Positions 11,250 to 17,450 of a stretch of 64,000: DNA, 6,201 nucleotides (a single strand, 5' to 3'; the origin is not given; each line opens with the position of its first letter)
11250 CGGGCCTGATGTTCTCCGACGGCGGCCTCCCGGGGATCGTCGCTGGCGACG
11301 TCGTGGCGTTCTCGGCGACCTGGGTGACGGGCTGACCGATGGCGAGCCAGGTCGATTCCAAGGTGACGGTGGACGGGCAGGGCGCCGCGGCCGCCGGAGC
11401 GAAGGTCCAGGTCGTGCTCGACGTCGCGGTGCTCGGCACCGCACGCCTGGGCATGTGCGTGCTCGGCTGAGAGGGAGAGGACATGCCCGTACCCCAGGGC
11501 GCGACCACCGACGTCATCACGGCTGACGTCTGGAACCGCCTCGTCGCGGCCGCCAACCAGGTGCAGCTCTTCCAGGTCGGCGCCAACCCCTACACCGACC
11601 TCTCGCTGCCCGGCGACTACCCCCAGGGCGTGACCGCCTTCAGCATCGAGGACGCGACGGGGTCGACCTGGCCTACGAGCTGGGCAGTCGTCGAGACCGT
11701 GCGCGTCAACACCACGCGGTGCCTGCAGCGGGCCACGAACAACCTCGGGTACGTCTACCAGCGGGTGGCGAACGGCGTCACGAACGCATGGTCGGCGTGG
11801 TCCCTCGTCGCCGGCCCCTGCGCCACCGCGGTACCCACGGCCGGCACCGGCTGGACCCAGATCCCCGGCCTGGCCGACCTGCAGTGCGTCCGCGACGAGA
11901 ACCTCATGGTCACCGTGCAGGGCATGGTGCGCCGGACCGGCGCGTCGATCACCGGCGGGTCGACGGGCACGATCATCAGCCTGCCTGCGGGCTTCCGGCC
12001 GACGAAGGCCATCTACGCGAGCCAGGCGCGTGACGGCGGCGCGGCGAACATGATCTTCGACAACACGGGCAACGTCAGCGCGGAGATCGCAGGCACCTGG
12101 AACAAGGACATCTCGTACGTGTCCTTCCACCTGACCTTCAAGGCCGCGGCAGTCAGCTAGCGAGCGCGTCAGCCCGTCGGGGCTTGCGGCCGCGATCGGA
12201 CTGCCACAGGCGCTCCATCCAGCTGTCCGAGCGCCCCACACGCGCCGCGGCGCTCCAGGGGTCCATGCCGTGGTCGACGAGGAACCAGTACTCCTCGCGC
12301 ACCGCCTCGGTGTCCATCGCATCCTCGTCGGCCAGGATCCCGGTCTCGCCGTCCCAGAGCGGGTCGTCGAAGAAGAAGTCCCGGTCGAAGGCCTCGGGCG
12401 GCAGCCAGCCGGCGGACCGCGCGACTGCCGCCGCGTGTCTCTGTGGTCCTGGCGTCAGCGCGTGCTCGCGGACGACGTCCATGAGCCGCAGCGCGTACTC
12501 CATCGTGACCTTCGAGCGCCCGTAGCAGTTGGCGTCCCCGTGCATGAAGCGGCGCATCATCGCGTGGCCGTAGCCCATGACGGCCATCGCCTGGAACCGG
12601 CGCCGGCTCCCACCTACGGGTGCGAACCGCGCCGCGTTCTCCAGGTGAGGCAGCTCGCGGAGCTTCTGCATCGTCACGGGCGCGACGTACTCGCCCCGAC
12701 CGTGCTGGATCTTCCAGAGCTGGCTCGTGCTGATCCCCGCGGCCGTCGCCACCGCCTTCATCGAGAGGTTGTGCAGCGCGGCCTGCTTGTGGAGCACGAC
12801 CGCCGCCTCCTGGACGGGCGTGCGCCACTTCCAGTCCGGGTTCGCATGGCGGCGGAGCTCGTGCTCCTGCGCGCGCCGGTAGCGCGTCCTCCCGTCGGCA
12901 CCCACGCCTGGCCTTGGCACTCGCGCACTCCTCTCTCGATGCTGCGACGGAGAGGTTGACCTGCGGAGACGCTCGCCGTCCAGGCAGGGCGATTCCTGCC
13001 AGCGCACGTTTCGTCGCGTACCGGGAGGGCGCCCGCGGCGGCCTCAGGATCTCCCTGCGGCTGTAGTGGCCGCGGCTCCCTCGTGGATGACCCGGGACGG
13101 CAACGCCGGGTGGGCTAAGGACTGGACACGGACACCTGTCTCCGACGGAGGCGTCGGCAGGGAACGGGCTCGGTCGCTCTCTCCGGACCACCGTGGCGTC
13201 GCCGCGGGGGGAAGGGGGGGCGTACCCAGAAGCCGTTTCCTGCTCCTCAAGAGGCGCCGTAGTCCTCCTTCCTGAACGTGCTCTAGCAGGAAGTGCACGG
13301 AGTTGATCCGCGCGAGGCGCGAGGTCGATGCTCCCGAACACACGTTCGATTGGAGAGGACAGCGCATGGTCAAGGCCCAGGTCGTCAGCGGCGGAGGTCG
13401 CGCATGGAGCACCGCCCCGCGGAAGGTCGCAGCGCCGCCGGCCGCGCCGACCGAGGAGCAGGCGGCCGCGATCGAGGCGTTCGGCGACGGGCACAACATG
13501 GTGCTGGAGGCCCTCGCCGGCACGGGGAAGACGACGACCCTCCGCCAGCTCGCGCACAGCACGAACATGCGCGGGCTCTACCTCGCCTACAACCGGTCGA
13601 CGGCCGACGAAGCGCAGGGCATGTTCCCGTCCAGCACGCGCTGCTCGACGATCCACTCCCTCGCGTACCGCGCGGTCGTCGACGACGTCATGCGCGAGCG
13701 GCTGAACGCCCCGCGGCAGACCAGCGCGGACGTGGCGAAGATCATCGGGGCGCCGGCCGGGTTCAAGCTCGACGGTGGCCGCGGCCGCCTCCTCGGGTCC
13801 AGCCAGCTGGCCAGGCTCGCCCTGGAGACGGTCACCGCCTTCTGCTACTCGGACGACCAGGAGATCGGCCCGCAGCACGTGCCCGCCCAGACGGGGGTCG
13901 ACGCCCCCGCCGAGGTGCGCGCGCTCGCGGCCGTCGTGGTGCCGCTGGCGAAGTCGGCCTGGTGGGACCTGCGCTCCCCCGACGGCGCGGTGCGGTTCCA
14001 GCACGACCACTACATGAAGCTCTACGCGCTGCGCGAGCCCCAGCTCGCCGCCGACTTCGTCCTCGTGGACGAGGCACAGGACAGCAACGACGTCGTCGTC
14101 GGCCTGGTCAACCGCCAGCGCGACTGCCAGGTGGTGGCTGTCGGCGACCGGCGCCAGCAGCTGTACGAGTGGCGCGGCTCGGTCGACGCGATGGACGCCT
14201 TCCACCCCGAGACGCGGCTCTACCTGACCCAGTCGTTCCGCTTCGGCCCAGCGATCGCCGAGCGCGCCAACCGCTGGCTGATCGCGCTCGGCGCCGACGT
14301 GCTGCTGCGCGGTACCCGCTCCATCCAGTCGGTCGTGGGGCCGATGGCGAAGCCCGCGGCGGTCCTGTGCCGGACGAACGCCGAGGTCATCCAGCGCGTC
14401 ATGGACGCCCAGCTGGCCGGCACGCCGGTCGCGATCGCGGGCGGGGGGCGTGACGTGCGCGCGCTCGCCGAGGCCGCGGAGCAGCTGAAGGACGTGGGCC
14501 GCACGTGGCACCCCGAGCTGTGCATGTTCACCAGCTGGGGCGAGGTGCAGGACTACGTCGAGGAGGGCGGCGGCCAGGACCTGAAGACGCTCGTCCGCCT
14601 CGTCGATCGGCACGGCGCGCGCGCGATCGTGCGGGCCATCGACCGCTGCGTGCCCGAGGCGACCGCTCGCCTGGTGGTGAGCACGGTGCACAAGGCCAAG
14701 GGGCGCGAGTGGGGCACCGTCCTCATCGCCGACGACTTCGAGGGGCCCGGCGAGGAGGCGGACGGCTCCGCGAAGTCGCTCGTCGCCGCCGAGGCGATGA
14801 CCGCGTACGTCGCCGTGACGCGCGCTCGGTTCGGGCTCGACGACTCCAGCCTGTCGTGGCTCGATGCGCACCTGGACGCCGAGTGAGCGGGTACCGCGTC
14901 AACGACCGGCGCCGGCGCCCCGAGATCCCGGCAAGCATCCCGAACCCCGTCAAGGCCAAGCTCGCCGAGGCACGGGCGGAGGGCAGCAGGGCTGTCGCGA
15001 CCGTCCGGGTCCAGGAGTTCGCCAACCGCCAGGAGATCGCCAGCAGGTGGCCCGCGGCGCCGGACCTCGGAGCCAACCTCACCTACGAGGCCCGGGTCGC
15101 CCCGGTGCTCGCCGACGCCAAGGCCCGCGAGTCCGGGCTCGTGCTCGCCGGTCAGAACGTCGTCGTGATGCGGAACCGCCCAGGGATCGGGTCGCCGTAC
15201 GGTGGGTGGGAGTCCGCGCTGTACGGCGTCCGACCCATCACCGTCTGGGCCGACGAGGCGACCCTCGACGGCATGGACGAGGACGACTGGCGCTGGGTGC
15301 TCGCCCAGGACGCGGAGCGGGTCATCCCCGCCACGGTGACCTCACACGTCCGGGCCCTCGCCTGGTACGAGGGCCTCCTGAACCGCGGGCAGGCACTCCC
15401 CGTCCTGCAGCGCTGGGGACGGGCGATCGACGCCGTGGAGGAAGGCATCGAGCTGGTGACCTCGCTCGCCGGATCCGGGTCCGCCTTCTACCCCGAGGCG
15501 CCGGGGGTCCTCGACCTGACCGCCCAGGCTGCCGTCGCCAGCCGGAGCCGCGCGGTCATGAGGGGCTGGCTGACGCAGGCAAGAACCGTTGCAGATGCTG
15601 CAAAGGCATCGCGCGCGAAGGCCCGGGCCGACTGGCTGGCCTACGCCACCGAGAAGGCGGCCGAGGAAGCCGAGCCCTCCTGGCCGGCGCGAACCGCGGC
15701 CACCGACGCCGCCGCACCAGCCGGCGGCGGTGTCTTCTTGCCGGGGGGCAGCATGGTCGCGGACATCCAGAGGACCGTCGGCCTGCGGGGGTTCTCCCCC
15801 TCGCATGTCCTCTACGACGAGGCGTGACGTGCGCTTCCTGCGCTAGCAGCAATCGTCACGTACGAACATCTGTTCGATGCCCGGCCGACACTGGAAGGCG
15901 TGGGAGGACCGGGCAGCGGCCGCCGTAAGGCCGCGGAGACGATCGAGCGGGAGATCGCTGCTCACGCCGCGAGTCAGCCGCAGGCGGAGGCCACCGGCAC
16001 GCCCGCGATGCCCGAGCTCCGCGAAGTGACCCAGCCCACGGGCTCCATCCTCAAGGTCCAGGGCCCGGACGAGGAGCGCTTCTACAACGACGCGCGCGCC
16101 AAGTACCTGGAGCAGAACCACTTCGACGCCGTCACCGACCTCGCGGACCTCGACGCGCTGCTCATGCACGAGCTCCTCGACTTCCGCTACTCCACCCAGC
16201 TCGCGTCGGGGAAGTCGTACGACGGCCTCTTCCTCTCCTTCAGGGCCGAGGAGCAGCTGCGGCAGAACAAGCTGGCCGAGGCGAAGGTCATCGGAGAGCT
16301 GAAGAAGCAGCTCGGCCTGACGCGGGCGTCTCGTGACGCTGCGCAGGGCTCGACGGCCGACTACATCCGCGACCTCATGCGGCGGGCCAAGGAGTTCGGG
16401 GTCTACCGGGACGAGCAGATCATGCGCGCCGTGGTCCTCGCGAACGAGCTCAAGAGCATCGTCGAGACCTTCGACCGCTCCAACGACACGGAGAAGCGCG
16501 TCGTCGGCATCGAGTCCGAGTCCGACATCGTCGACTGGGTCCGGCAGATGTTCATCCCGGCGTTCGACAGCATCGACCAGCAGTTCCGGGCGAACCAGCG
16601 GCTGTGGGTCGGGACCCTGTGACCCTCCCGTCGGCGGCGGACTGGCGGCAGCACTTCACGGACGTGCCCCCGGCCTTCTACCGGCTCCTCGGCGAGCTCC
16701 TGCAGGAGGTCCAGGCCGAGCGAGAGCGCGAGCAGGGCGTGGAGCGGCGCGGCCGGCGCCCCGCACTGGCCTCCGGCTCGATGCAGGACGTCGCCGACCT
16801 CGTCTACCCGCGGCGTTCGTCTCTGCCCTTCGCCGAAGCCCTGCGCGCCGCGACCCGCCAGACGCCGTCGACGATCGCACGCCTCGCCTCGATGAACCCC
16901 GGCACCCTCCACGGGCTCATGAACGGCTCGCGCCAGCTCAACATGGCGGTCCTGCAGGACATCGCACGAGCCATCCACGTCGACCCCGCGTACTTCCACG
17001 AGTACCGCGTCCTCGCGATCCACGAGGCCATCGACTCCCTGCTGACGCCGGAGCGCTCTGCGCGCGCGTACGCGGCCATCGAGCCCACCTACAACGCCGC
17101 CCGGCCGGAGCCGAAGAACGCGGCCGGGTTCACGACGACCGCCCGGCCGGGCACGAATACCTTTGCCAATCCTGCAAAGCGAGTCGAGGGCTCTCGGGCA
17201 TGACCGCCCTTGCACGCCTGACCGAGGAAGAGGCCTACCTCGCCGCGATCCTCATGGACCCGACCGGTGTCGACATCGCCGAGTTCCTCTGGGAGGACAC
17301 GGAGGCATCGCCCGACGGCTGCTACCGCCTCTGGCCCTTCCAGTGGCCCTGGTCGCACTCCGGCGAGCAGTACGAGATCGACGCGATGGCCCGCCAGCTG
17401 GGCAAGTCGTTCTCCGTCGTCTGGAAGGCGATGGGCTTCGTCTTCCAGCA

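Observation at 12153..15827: Accessory island between the tail-fibre and packaging modules: leftward HTH regulator, divergent control region, and an SOS-boxed SF1 helicase with a coupled 315-aa partner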

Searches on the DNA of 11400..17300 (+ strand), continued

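Call 97: search_with_rna_model(model_id=R1, sources=[L021, L022, L023, L024, L025, L026, L027, L028, L029, L030, L031, L032, L033, L034, L035, L036, L037, L038, L039, L040, L041, L042, L043, L044, L045, L046, L047, L048, L049, L050, L051, L052, L053, L054, L055, L056, L057, L058, L059, L060, L061, L062, L063, L064, L065, L066, L067, L068, L069, L070, L071, L072, L073, L074, L075, L076, L077, L078, L079, L080, L081, L082, L083, L084, L085, L086, L087, L088, L089, L090, L091, L092, L093, L094, L095, L096, L097, L098, L099, L100, L101, L102, L103, L104, L105, L106, L107, L108, L109, L110, L111, L112, L113, L114, L115, L116, L117, L118, L119, L120], max_evalue=1, show_alignments=3)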
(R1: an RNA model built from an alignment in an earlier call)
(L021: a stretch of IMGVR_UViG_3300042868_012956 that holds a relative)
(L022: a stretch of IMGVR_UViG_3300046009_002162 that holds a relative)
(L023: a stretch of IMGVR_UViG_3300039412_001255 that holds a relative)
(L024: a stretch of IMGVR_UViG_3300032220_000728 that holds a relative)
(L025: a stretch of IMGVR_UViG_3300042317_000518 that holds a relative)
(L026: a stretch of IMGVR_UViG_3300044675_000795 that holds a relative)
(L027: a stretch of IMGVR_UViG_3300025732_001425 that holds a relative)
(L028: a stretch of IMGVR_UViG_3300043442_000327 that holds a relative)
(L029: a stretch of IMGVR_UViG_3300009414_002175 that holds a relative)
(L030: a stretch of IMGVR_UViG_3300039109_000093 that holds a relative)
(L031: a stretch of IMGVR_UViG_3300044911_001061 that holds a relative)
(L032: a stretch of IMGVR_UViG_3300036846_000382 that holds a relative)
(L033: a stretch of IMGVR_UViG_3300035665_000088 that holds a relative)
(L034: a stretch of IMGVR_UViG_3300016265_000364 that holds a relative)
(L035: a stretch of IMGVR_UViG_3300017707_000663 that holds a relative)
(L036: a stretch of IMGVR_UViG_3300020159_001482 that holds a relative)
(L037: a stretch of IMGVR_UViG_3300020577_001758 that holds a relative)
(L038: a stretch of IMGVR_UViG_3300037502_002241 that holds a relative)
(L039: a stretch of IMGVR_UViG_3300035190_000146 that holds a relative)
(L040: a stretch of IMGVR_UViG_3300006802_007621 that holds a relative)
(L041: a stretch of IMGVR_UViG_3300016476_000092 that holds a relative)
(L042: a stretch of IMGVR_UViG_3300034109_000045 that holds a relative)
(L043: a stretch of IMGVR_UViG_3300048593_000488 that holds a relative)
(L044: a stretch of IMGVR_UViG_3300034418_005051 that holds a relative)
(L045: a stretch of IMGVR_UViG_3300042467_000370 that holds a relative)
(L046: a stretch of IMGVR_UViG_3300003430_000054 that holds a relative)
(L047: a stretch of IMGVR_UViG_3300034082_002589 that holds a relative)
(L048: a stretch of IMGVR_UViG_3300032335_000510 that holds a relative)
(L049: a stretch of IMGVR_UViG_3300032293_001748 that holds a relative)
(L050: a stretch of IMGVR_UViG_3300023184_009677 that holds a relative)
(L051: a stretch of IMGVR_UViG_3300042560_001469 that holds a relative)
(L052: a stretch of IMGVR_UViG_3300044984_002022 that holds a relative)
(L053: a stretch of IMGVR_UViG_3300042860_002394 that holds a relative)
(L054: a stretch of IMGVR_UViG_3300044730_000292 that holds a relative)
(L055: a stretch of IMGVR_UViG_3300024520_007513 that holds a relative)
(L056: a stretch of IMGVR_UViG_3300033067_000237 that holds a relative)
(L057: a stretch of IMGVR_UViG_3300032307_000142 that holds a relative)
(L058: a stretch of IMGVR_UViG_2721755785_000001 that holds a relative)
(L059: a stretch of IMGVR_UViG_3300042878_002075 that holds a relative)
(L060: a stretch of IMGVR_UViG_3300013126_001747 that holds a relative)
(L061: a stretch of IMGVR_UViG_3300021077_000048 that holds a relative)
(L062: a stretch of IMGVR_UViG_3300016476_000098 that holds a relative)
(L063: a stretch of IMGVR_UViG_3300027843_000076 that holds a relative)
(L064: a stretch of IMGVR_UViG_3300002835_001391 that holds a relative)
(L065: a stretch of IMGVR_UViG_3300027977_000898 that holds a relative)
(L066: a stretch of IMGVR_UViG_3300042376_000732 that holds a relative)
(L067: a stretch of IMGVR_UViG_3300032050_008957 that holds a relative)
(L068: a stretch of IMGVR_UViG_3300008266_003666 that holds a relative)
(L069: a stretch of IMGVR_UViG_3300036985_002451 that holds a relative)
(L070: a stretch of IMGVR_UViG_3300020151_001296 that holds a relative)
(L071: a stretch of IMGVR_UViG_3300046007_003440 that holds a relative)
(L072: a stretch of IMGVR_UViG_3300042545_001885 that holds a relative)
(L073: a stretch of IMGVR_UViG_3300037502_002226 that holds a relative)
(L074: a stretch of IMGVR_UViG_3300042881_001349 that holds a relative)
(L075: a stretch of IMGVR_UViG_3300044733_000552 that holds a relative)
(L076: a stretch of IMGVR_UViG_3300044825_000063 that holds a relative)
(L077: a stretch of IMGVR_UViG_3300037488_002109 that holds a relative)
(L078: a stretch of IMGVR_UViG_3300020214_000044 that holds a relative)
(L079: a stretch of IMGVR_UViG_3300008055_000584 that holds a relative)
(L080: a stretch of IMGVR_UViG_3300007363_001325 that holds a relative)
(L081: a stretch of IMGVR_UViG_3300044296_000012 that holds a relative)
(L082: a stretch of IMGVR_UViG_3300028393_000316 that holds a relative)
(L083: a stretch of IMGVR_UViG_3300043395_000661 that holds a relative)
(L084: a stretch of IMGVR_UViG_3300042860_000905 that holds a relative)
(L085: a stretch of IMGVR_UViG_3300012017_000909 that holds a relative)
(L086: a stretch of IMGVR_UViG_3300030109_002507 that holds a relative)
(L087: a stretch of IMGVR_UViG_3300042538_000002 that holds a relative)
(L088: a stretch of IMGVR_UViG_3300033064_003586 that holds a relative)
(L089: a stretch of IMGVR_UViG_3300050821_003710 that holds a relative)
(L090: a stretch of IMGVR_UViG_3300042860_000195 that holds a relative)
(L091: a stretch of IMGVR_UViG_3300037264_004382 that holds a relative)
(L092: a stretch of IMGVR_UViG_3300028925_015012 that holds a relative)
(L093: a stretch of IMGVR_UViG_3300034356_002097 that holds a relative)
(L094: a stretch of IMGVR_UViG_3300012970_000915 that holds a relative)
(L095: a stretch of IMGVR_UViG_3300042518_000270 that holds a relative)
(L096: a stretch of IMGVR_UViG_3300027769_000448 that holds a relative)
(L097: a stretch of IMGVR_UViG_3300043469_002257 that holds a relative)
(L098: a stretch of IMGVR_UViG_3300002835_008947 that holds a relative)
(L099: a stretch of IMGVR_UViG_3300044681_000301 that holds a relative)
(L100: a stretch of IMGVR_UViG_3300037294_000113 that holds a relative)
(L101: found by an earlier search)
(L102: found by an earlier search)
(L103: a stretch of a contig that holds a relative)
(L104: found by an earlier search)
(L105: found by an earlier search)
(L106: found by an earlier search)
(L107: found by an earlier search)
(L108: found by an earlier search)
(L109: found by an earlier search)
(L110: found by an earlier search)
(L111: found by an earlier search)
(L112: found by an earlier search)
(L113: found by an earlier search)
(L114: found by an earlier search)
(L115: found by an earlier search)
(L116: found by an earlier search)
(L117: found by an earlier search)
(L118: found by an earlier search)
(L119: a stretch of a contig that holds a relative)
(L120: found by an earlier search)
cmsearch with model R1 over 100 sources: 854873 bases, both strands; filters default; matches with E-value up to 1: 15.
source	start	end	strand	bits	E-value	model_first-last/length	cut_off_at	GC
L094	2142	2247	-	16.9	0.00038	91-248/248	5'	0.58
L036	1306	1449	+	14.4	0.0033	39-199/248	no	0.53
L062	2615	2801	-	14.3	0.0036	1-248/248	no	0.51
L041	4647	4857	+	11.2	0.051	39-199/248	no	0.65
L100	3263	3305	+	10.7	0.079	148-190/248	no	0.58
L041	1473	1512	-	9.3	0.25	53-90/248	no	0.68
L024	6201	6239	-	8.4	0.56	152-190/248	no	0.69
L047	5245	5260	+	8.1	0.72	56-71/248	no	0.75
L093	3672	3687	+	8.1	0.72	56-71/248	no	0.75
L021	475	490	-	8.1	0.72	56-71/248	no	0.75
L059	6722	6737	+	8.1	0.72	56-71/248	no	0.75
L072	1647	1662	-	8.1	0.72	56-71/248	no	0.75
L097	4899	4914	-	8.1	0.72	56-71/248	no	0.75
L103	6802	6817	+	8.1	0.72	56-71/248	no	0.75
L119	10794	10809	+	8.1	0.72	56-71/248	no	0.75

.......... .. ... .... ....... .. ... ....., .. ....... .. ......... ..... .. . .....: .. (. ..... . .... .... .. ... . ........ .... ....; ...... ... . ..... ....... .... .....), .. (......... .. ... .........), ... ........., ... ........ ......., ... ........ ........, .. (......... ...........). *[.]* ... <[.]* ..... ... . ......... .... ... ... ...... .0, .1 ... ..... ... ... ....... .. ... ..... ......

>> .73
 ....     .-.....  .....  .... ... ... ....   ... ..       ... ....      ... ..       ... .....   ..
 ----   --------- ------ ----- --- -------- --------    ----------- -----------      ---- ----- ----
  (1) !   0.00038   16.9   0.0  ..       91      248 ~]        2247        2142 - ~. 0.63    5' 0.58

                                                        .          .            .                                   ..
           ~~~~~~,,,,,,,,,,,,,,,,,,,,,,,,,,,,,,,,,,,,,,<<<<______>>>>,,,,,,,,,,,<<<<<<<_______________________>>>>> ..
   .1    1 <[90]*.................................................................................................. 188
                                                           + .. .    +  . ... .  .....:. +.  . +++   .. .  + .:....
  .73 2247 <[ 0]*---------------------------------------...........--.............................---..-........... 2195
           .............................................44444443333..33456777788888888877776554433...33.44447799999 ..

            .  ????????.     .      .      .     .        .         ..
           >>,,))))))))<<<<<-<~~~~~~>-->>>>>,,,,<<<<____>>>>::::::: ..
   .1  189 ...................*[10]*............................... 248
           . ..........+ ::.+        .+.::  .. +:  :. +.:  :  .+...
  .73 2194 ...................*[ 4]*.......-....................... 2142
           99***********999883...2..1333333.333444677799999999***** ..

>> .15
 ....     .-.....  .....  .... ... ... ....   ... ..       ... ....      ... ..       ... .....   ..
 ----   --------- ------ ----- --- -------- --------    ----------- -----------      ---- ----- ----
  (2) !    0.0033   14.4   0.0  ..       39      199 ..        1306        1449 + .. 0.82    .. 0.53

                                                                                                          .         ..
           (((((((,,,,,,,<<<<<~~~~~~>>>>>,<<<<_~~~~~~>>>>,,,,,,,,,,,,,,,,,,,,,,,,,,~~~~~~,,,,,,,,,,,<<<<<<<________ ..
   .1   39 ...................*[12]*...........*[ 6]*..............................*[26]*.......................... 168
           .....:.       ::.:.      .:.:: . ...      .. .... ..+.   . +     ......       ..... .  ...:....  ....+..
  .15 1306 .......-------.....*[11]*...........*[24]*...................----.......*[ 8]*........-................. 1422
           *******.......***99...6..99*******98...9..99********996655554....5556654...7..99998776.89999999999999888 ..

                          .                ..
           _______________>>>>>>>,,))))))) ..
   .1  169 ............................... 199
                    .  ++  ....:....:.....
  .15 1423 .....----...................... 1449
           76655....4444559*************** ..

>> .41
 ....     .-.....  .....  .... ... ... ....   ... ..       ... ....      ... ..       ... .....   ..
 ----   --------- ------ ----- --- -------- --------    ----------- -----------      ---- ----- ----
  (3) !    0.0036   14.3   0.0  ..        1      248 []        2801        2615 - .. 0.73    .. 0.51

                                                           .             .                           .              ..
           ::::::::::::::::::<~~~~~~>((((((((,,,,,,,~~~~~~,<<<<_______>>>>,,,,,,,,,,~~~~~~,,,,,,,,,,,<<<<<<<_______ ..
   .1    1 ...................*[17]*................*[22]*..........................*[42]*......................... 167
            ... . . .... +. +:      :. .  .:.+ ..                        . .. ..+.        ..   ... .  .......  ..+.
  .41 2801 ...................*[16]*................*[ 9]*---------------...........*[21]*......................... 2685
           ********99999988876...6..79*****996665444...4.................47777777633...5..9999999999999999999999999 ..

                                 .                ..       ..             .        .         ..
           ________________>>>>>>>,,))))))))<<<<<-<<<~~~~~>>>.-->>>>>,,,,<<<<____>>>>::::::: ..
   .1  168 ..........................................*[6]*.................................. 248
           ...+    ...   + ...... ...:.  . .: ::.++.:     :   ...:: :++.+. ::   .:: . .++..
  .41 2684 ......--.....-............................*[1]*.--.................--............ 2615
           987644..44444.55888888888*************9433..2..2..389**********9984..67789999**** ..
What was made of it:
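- Tried and rejected: The covariance model built from the local family reaches only a few wide-family members, at E between 4e-4 and 5e-2 (call 97).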
